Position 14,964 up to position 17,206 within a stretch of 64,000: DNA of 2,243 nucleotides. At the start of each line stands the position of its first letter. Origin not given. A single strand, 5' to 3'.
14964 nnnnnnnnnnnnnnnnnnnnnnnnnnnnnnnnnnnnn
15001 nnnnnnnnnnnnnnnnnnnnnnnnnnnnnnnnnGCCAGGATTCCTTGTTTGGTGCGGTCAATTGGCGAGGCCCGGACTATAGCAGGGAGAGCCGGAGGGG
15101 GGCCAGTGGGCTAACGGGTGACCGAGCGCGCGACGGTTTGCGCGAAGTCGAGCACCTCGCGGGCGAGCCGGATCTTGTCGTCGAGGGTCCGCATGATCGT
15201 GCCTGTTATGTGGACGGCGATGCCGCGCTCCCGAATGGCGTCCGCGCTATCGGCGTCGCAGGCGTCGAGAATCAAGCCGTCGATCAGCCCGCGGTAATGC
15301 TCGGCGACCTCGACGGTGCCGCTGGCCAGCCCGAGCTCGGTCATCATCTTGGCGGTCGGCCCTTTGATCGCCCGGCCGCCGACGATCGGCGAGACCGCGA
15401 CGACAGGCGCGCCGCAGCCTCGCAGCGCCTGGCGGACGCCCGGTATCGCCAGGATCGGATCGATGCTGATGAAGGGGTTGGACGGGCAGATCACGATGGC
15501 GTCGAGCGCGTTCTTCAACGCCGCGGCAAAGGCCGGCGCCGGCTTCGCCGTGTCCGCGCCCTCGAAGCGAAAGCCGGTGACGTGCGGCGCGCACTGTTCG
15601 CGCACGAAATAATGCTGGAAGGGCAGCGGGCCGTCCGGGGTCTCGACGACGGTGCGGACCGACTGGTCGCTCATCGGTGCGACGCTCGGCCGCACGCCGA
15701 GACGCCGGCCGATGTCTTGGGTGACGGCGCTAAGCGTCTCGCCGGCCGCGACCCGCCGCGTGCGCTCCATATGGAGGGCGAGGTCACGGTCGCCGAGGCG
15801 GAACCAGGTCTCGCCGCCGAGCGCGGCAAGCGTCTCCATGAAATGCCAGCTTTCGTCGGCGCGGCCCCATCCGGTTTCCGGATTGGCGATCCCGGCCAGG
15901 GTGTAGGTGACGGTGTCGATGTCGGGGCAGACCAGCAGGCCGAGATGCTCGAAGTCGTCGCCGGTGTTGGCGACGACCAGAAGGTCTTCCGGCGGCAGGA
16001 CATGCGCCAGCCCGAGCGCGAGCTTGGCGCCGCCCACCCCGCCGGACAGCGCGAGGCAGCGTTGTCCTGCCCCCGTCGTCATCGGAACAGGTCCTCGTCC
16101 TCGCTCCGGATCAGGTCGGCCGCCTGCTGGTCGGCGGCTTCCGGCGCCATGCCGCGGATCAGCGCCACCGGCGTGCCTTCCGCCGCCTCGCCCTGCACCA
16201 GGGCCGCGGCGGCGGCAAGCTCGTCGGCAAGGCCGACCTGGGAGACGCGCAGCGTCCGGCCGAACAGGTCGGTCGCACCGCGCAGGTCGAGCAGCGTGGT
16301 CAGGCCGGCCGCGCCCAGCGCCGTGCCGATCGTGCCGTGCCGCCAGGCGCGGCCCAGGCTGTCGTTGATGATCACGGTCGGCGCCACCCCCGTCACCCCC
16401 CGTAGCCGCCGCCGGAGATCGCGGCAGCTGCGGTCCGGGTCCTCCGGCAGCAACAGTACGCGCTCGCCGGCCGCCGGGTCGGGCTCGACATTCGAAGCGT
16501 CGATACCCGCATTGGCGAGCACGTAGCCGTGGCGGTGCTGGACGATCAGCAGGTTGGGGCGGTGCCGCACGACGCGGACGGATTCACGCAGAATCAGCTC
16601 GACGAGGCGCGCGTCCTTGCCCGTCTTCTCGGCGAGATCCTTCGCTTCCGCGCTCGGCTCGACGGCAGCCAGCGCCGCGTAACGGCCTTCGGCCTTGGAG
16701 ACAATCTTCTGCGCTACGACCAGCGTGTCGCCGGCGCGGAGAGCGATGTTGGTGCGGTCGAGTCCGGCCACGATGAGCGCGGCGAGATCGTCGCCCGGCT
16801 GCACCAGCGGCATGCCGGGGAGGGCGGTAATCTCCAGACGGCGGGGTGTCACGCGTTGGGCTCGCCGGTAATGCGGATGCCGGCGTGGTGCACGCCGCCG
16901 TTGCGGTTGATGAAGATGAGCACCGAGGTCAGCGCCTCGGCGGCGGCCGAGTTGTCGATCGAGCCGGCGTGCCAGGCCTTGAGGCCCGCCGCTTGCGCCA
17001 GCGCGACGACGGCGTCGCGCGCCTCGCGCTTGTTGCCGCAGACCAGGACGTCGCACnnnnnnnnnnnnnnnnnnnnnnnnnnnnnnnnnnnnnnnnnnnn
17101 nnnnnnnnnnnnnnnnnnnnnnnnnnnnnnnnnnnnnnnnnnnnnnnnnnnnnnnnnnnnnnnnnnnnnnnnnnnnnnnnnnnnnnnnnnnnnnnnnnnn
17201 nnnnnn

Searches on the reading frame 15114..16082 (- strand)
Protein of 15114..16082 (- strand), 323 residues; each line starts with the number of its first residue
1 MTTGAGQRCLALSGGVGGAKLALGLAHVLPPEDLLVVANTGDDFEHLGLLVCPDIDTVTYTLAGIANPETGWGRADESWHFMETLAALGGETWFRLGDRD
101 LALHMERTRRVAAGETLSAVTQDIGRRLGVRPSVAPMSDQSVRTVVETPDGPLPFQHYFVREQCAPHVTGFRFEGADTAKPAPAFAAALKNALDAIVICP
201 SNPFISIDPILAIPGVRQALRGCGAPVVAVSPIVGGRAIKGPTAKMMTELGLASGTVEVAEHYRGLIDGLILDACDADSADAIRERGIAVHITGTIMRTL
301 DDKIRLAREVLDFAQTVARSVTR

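Call 9: search_protein_families(library=ncbifam, proteins=[window:15114-16082:-], max_evalue=0.00001)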
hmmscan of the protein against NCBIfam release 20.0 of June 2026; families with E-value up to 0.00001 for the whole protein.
window:15114-16082:- (323 aa): 2 families
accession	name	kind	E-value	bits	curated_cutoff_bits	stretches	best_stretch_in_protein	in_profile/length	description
TIGR01819.1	F420_cofD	equivalog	2.7e-89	299.1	257.45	1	11-312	3-301/301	2-phospho-L-lactate transferase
TIGR01826.1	CofD_related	subfamily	4e-06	26.5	196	1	116-246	100-223/310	uridine diphosphate-N-acetylglucosamine-binding protein YvcK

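Call 40: find_homologous_proteins(query=window:15114-16082:-, max_evalue=1e-30)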
Query window:15114-16082:- (323 aa): 8000 proteins with E <= 1e-30 among 8000 candidates; the best 120 are listed.
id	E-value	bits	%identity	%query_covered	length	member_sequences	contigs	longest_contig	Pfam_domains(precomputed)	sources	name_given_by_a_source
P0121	4.3e-210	714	99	100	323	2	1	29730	PF01933.24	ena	-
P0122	4.6e-182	622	85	100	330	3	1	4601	PF01933.24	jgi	jgi:LPPG:FO 2-phospho-L-lactate transferase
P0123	8.2e-174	595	81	100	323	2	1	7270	PF01933.24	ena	-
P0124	5.9e-173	592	81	100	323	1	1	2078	PF01933.24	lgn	-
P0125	2.5e-167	574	80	98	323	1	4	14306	PF01933.24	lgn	-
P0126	5.6e-167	573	79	97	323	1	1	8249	PF01933.24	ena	-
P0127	3.9e-165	567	78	100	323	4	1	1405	PF01933.24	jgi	jgi:LPPG:FO 2-phospho-L-lactate transferase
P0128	5.8e-165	566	79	98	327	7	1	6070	PF01933.24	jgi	-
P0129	2.6e-164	564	79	99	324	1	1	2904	PF01933.24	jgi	jgi:LPPG:FO 2-phospho-L-lactate transferase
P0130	3.8e-164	563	80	96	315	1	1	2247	PF01933.24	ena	-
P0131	1.6e-163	561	79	99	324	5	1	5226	PF01933.24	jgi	jgi:LPPG:FO 2-phospho-L-lactate transferase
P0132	2.2e-163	561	78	99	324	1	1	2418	PF01933.24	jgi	jgi:LPPG:FO 2-phospho-L-lactate transferase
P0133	3.6e-163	560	80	96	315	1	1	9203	PF01933.24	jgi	jgi:LPPG:FO 2-phospho-L-lactate transferase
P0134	1.1e-162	559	78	99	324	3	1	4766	PF01933.24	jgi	jgi:LPPG:FO 2-phospho-L-lactate transferase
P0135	2.0e-162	558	79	97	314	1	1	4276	PF01933.24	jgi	jgi:LPPG:FO 2-phospho-L-lactate transferase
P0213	1.1e-133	463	64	97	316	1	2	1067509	PF01933.24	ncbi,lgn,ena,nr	ncbi:MAG: 2-phospho-L-lactate transferase [Alphaproteobacteria bacterium]|nr:2-phospho-L-lactate tra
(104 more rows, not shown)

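Call 66: search_dna_similar(query=window:15114-16082:-, collection=plasmids, mode=protein, max_rows=25, max_evalue=1e-20)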
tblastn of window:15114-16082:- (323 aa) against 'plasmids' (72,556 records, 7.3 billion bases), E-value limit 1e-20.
Records with a match: 38; places in all: 38; records where one place covers at least 80% of the query: 34.
Best place of each record, by identity: <60% 38.
By first word of the organism name: Sinorhizobium 12; Leisingera 10; Paraburkholderia 2; Croceicoccus 2; Aromatoleum 1; Novosphingobium 1; Agrobacterium 1; Thermomicrobium 1; Paracoccus 1; Variovorax 1; and 6 more.
By predicted mobility (MOB-suite, as given by PLSDB): non-mobilizable 20; conjugative 17; mobilizable 1.
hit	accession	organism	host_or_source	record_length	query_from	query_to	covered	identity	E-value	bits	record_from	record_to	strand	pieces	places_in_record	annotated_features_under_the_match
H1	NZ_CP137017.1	Sinorhizobium fredii GR64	Phaseolus vulgaris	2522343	32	318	89%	56.7%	2e-95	316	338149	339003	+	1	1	record has no annotation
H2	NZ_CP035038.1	Sinorhizobium fredii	single cell,soil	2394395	32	318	89%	55.4%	8e-93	308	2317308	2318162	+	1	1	none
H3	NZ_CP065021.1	Sinorhizobium meliloti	Medicago sativa subsp. varia (Martyn) ...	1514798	32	313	87%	55.5%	9e-88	294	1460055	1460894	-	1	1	none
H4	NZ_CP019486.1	Sinorhizobium meliloti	alfalfa,single cell,nitrogen fixing ...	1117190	32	313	87%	55.5%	2e-87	293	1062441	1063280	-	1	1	record has no annotation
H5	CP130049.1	Sinorhizobium meliloti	Medicago,Cell culture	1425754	32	313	87%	55.5%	2e-87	293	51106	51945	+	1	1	cofD: 2-phospho-L-lactate transferase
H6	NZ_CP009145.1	Sinorhizobium meliloti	Medicago orbicularis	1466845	32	313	87%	55.5%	2e-87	293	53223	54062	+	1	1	none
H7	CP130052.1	Sinorhizobium meliloti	Medicago,Cell culture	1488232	32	313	87%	55.5%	2e-87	293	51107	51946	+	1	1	cofD: 2-phospho-L-lactate transferase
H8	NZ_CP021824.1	Sinorhizobium meliloti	Medicago truncatula,Single Cell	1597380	32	313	87%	55.5%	2e-87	293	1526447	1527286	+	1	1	none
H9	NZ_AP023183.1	Paraburkholderia sp. PGU19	Physopelta gutta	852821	29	319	90%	53.1%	8e-90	300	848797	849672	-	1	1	cofD: 2-phospho-L-lactate transferase | cofC: 2-phospho-L-lactate guanylyltransferase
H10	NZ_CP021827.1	Sinorhizobium meliloti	Medicago truncatula,Single Cell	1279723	32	313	87%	54.8%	7e-86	288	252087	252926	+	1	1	record has no annotation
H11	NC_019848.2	Sinorhizobium meliloti GR4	-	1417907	32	313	87%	54.8%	8e-86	288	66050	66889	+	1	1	record has no annotation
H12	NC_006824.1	Aromatoleum aromaticum EbN1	-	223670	36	315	87%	54.1%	1e-76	262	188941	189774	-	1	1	cofD: 2-phospho-L-lactate transferase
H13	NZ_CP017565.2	Paraburkholderia sprentiae WSM5005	Lebeckia ambigua,root nodule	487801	27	318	90%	51.0%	5e-88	295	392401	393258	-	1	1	cofD: 2-phospho-L-lactate transferase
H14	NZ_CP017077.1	Novosphingobium resinovorum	single cell,soil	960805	31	311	87%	51.1%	5e-75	257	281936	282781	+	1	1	cofD: 2-phospho-L-lactate transferase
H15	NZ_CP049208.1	Agrobacterium rubi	Raspberry,cell culture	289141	28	315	89%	47.4%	2e-75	259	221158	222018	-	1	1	cofD: 2-phospho-L-lactate transferase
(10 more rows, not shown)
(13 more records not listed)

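Call 68: get_annotated_region(hit=H5, flank=12000)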
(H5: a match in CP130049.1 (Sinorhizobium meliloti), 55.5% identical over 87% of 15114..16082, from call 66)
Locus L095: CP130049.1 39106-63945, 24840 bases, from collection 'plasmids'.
description: Sinorhizobium meliloti strain R28 plasmid pSymA, complete sequence
organism: Sinorhizobium meliloti (NCBI taxid 382)
taxonomy: Bacteria; Pseudomonadota; Alphaproteobacteria; Hyphomicrobiales; Rhizobiaceae; Sinorhizobium; Sinorhizobium meliloti
host: -; source: Medicago,Cell culture; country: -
typing (MOB-suite, as given by PLSDB): conjugative; relaxase MOBQ; mating-pair formation MPF_T
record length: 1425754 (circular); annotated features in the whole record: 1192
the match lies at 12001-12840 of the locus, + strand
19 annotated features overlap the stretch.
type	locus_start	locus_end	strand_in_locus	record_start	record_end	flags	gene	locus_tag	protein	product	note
CDS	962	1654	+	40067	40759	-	-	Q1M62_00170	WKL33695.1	response regulator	-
CDS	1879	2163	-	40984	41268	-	-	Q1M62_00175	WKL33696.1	potassium channel family protein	-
CDS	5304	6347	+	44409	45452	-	pyrC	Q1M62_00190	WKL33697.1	dihydroorotase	-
CDS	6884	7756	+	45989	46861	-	-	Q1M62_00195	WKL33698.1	branched-chain amino acid ABC transporter permease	-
CDS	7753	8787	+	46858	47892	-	-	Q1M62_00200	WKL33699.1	branched-chain amino acid ABC transporter permease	-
CDS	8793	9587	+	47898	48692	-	-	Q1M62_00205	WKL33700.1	ABC transporter ATP-binding protein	-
CDS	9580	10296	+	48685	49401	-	-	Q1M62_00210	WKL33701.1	ABC transporter ATP-binding protein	-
CDS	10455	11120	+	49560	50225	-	npdG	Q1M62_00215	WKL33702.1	NADPH-dependent F420 reductase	-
CDS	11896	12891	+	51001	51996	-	cofD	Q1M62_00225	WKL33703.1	2-phospho-L-lactate transferase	-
CDS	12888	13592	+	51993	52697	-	cofC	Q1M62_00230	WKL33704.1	2-phospho-L-lactate guanylyltransferase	-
CDS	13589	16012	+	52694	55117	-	cofH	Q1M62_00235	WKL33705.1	5-amino-6-(D-ribitylamino)uracil--L-tyrosine 4-hydroxyphenyl transferase CofH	-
CDS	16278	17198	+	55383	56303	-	-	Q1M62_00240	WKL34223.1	CoA-transferase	-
CDS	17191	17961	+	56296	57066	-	-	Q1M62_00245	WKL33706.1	3-oxoadipate--succinyl-CoA transferase subunit B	-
CDS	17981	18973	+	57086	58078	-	-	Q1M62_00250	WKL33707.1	TIGR03619 family F420-dependent LLM class oxidoreductase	-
CDS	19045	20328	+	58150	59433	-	-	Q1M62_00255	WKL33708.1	ArgE/DapE family deacylase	-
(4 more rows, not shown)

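Call 69: get_annotated_region(hit=H14, flank=12000)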
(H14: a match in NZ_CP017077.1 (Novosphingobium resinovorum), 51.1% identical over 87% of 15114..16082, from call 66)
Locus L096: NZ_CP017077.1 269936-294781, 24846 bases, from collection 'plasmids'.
description: Novosphingobium resinovorum strain SA1 plasmid pSA2, complete sequence
organism: Novosphingobium resinovorum (NCBI taxid 158500)
taxonomy: Bacteria; Pseudomonadota; Alphaproteobacteria; Sphingomonadales; Sphingomonadaceae; Novosphingobium; Novosphingobium resinovorum
host: -; source: single cell,soil; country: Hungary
typing (MOB-suite, as given by PLSDB): conjugative; relaxase MOBF; mating-pair formation MPF_F
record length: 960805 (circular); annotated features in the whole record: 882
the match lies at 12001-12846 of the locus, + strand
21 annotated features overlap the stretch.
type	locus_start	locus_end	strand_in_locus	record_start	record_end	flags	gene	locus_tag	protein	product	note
CDS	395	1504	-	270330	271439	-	-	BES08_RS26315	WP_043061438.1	S-(hydroxymethyl)glutathione dehydrogenase/class III alcohol dehydrogenase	GO:0006113 - fermentation [Evidence IEA]; GO:0009404 - toxin metabolic process [Evidence IEA]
CDS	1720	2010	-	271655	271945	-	-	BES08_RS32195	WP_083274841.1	metal/formaldehyde-sensitive transcriptional repressor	-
CDS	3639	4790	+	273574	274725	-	-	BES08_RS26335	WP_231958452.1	tyrosine-type recombinase/integrase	GO:0015074 - DNA integration [Evidence IEA]; GO:0006310 - DNA recombination [Evidence IEA]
CDS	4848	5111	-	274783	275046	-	-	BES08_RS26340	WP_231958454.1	hypothetical protein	-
CDS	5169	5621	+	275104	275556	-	-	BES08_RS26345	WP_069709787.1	transposase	GO:0006313 - DNA transposition [Evidence IEA]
CDS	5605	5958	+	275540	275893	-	tnpB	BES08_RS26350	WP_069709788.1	IS66 family insertion sequence element accessory protein TnpB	-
CDS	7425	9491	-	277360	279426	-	-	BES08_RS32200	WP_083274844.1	recombinase family protein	-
CDS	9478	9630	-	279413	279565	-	-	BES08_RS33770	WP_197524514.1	hypothetical protein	-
CDS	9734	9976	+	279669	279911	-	-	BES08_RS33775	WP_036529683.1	hypothetical protein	-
CDS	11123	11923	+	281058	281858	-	cofE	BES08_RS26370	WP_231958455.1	coenzyme F420-0:L-glutamate ligase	-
CDS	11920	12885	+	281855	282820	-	cofD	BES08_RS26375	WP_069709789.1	2-phospho-L-lactate transferase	-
CDS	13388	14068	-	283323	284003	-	-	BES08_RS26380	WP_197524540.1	HAMP domain-containing sensor histidine kinase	GO:0007165 - signal transduction [Evidence IEA]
CDS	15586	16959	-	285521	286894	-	-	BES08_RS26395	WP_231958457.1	transposase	GO:0006313 - DNA transposition [Evidence IEA]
CDS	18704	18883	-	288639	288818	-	-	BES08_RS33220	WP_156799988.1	hypothetical protein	-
CDS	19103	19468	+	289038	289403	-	-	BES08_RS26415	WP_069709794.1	nuclear transport factor 2 family protein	-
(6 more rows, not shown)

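Call 77: search_protein_families(library=ncbifam, proteins=[L095:17981-18970:+], max_evalue=1e-25)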
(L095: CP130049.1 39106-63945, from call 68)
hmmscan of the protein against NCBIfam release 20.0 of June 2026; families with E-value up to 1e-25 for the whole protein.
L095:17981-18970:+ (330 aa): 5 families
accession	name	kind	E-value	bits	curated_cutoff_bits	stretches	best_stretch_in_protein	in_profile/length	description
TIGR03619.1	F420_Rv2161c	subfamily_domain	4e-56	190.4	166.9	1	30-305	2-245/247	TIGR03619 family F420-dependent LLM class oxidoreductase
TIGR03571.1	lucif_BA3436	subfamily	1.5e-35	122.9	303.9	1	22-224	27-221/304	TIGR03571 family LLM class oxidoreductase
TIGR03560.1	F420_Rv1855c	subfamily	1.1e-33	117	231.4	1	27-240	14-224/227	TIGR03560 family F420-dependent LLM class oxidoreductase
TIGR03854.1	F420_MSMEG_3544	hypoth_equivalog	1.4e-27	96.7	295.6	1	26-310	16-271/290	TIGR03854 family LLM class F420-dependent oxidoreductase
TIGR03621.1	F420_MSMEG_2516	subfamily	2.8e-27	95.6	213.15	1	23-200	11-166/295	TIGR03621 family F420-dependent LLM class oxidoreductase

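Call 87: find_homologous_proteins(query=P0213, max_evalue=1e-30)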
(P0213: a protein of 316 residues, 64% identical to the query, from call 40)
Query P0213 (316 aa): 7999 proteins with E <= 1e-30 among 8000 candidates; the best 120 are listed.
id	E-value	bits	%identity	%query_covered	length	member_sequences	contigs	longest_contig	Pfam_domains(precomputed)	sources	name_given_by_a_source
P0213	1.2e-205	699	100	100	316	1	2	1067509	PF01933.24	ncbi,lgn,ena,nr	ncbi:MAG: 2-phospho-L-lactate transferase [Alphaproteobacteria bacterium]|nr:2-phospho-L-lactate tra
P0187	7.6e-177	605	85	99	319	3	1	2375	PF01933.24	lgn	-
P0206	1.5e-171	587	84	100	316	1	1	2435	PF01933.24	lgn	-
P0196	3.7e-171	586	84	99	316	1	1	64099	PF01933.24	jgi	jgi:LPPG:FO 2-phospho-L-lactate transferase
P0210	1.1e-169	581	82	99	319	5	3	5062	PF01933.24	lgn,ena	-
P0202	4.3e-167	573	82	100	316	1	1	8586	PF01933.24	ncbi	-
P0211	4.7e-166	569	83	99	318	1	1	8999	PF01933.24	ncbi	-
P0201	1.8e-159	548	77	100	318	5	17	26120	PF01933.24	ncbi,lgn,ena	-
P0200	1.8e-155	535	77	100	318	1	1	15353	PF01933.24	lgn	-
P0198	4.4e-155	533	76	99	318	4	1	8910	PF01933.24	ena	-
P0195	4.9e-155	533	77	100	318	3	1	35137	PF01933.24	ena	-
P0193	1.0e-153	529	74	100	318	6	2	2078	PF01933.24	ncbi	-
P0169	1.6e-153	528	76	99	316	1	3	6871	PF01933.24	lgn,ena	-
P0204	3.0e-152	524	74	100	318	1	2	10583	PF01933.24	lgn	-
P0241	4.0e-150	517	73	100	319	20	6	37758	PF01933.24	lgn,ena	-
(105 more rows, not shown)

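Call 88: find_encoding_contigs(protein=P0213, flank=10000, max_places=2)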
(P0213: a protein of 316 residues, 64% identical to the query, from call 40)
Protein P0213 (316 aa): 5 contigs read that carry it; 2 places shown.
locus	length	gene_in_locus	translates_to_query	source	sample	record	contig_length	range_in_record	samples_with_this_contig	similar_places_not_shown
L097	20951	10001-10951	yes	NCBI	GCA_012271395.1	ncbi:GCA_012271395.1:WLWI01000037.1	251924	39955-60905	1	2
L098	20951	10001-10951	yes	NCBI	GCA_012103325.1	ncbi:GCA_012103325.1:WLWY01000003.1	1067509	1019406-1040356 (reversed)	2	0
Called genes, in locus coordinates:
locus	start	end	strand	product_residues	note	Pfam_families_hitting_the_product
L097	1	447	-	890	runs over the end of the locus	PF13191:AAA_16 (faint), PF13374:TPR_10 (faint), PF14938:SNAP (faint)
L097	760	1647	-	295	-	PF02668:TauD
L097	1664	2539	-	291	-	PF02668:TauD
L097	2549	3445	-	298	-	PF02668:TauD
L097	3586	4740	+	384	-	PF02771:Acyl-CoA_dh_N, PF02770:Acyl-CoA_dh_M, PF00441:Acyl-CoA_dh_1, PF08028:Acyl-CoA_dh_2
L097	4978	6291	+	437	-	PF00037:Fer4 (faint), PF12838:Fer4_7 (weak), PF13187:Fer4_9, PF13237:Fer4_10, PF14697:Fer4_21, PF04422:FrhB_FdhB_N, PF04432:FrhB_FdhB_C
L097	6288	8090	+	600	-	PF01558:POR, PF01855:POR_N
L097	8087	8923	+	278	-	PF02775:TPP_enzyme_C, PF12367:PFO_beta_C (weak)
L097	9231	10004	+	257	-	PF01996:F420_ligase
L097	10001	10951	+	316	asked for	PF01933:CofD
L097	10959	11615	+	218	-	PF01983:CofC, PF12804:NTP_transf_3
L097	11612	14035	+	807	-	PF04055:Radical_SAM, PF19288:CofH_C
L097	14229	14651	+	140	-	PF00583:Acetyltransf_1, PF13523:Acetyltransf_8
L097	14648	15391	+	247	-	-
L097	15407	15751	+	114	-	-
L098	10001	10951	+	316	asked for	PF01933:CofD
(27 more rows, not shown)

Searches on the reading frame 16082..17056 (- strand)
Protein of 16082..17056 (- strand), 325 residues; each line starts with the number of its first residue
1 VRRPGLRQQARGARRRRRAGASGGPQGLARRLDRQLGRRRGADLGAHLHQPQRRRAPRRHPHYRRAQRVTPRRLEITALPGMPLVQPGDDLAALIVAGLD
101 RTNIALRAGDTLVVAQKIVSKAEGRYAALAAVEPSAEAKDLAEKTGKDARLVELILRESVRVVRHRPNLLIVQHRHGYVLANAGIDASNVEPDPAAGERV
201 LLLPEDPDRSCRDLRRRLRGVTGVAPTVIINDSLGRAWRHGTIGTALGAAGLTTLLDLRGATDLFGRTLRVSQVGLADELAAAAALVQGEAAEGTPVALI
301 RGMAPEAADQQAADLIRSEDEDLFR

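Call 9: search_protein_families(library=ncbifam, proteins=[window:16082-17056:-], max_evalue=0.00001)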
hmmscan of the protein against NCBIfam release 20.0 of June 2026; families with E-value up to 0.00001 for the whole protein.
window:16082-17056:- (325 aa): 4 families
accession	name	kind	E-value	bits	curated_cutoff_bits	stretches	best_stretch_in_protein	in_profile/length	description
TIGR01916.1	F420_cofE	equivalog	1.2e-81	273.7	180.65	1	75-325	2-244/244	coenzyme F420-0:L-glutamate ligase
NF009809.0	PRK13293.1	equivalog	3.7e-75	252.5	274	1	73-325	2-244/253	coenzyme F420-0:L-glutamate ligase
NF009810.0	PRK13294.1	equivalog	2.6e-67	227.7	304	1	67-325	6-243/449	coenzyme F420-0:L-glutamate ligase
TIGR04132.1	intra_fol_E_lig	hypoth_equivalog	2.3e-21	76.3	350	1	152-305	57-204/241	putative folate metabolism gamma-glutamate ligase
